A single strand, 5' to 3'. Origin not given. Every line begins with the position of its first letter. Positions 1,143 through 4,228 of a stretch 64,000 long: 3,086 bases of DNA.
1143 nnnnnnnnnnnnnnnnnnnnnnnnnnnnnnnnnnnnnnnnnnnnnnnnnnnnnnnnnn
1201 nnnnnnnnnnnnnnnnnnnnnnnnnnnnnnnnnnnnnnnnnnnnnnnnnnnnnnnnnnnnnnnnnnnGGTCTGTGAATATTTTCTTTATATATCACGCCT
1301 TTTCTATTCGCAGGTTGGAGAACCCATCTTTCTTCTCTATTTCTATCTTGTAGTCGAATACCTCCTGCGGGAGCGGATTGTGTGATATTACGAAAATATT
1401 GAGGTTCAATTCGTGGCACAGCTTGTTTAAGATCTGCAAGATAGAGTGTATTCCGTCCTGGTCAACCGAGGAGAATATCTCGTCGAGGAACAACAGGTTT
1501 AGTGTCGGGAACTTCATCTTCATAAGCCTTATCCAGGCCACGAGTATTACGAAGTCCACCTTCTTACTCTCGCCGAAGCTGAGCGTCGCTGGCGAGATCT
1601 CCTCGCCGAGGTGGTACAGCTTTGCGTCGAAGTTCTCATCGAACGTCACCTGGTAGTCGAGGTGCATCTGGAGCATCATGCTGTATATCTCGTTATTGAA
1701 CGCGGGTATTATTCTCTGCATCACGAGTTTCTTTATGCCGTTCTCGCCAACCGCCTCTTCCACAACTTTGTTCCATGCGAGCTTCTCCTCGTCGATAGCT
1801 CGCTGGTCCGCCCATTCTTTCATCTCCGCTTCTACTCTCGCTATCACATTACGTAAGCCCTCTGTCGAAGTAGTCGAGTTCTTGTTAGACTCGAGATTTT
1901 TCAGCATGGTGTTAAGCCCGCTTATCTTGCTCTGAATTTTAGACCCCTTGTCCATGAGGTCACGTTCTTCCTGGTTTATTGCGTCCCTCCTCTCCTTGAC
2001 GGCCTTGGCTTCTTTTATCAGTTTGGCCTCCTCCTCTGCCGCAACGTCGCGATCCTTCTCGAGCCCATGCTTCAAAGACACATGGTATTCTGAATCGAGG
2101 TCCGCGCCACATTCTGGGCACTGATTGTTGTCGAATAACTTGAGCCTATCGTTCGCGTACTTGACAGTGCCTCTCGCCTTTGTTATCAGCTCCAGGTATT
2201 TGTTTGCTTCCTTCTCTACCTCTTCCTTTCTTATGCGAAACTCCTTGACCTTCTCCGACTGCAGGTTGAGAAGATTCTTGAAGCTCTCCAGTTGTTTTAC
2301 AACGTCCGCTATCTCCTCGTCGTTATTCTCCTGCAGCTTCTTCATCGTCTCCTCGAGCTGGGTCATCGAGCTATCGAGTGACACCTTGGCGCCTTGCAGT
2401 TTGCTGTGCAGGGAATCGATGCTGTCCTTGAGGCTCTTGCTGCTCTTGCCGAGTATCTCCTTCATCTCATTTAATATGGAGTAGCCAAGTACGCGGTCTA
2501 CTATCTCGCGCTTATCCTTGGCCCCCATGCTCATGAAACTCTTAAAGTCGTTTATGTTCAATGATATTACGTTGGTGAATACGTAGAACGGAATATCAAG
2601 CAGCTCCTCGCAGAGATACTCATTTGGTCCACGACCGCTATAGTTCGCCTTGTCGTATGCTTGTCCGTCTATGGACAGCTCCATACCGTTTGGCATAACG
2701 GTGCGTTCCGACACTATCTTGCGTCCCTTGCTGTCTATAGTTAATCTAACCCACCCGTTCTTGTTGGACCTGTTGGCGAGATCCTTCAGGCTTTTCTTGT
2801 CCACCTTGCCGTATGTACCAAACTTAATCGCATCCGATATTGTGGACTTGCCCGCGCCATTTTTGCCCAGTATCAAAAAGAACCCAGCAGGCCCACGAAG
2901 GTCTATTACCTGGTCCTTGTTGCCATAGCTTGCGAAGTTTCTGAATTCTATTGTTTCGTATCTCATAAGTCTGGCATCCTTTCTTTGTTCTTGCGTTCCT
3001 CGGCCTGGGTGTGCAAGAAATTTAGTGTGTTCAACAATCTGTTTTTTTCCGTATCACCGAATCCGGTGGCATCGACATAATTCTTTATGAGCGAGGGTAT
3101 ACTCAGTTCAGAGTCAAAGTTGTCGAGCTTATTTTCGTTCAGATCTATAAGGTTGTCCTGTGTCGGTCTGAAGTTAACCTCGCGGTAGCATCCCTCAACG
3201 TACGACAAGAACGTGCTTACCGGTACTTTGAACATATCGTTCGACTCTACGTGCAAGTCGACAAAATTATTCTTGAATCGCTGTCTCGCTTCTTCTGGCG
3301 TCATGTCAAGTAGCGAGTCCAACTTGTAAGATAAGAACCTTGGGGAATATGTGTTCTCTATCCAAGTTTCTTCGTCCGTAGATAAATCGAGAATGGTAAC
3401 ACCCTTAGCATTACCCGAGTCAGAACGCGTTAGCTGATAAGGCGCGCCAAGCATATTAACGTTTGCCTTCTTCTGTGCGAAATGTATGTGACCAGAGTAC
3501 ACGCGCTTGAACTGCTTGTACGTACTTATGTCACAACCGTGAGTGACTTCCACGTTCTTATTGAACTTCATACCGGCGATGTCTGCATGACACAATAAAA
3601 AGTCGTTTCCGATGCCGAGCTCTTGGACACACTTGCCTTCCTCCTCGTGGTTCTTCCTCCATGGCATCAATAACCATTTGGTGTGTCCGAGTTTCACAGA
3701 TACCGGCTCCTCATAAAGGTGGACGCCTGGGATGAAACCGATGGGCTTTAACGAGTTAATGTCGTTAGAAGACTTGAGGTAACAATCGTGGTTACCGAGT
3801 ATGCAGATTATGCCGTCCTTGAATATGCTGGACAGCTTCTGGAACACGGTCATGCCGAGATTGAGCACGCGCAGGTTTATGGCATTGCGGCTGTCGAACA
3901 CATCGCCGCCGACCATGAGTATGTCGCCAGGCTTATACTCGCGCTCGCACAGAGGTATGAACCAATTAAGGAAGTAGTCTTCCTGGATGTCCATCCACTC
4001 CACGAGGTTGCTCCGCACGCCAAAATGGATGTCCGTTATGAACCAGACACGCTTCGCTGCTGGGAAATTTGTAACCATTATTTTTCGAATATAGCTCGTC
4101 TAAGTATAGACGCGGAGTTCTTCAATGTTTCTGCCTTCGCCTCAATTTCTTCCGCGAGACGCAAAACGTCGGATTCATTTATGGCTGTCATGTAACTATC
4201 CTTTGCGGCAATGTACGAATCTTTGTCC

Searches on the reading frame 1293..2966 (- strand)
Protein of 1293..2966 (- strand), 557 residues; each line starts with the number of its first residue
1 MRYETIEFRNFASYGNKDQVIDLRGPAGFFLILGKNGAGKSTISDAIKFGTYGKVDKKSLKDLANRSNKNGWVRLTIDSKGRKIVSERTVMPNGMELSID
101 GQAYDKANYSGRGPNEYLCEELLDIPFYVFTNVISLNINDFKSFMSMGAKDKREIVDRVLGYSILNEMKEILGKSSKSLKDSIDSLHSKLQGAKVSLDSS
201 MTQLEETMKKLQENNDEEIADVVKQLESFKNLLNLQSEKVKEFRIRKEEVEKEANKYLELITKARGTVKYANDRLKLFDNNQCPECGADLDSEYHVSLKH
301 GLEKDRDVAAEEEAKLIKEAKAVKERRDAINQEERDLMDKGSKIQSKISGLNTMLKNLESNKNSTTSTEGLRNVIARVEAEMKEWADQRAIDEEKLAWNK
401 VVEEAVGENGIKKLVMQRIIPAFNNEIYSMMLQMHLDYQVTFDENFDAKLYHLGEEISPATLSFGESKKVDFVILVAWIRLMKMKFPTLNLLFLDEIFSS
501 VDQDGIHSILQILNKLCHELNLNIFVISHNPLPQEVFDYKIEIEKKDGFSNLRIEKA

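Call 57: search_protein_families(library=phrogs, max_evalue=0.00001, proteins=[window:1293-2966:-])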
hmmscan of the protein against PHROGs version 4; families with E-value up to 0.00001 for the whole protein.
window:1293-2966:- (557 aa): 2 families
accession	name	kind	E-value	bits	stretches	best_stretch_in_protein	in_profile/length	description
phrog_77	-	DNA, RNA and nucleotide metabolism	3.2e-80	271.9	1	1-555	296-955/967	SbcC-like subunit of palindrome specific endonuclease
phrog_19980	-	unknown function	1.3e-07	31.3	0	1-62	1-62/1068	-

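Call 86: find_encoding_contigs(protein=window:1293-2966:-, flank=10000, max_places=1)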
Protein window:1293-2966:- (557 aa): 2 contigs read that carry it; 1 place shown.
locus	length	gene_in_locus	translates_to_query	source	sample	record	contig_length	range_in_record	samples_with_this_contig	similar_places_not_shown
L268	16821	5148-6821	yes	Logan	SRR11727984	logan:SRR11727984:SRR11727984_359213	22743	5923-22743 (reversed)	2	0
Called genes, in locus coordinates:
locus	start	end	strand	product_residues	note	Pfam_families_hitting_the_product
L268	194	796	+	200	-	-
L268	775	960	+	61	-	-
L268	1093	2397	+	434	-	PF03796:DnaB_C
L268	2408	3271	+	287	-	-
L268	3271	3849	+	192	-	-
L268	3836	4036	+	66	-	-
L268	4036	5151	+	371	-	PF00149:Metallophos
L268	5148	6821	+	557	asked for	PF02463:SMC_N, PF13476:AAA_23, PF13304:AAA_21 (faint)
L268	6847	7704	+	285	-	PF16724:T4-gp15_tss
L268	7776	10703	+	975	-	-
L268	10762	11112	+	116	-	-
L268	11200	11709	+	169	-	PF08722:Tn7_TnsA-like_N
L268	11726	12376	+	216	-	PF26869:Phage_T4_gp2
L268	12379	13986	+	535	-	PF07230:Portal_T4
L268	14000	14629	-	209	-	-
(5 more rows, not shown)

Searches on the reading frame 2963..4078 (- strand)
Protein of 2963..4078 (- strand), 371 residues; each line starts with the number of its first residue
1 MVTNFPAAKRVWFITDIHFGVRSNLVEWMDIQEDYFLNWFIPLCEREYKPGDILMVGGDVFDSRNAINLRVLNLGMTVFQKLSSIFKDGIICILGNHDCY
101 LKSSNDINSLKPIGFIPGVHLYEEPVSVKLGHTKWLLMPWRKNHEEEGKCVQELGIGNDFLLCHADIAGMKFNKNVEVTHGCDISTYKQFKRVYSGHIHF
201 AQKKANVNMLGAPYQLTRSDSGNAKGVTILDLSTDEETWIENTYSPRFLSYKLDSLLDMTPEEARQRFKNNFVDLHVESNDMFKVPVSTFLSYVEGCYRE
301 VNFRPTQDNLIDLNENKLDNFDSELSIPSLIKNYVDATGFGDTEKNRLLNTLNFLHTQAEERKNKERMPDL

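Call 57: search_protein_families(library=phrogs, max_evalue=0.00001, proteins=[window:2963-4078:-])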
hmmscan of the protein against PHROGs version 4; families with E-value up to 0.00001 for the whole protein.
window:2963-4078:- (371 aa): 2 families
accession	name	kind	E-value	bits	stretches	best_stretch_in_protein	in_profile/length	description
phrog_100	-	DNA, RNA and nucleotide metabolism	2.3e-64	219.3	1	10-366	30-382/989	SbcD-like subunit of palindrome specific endonuclease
phrog_547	-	other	1.5e-06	28.5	1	5-108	25-119/245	phosphoesterase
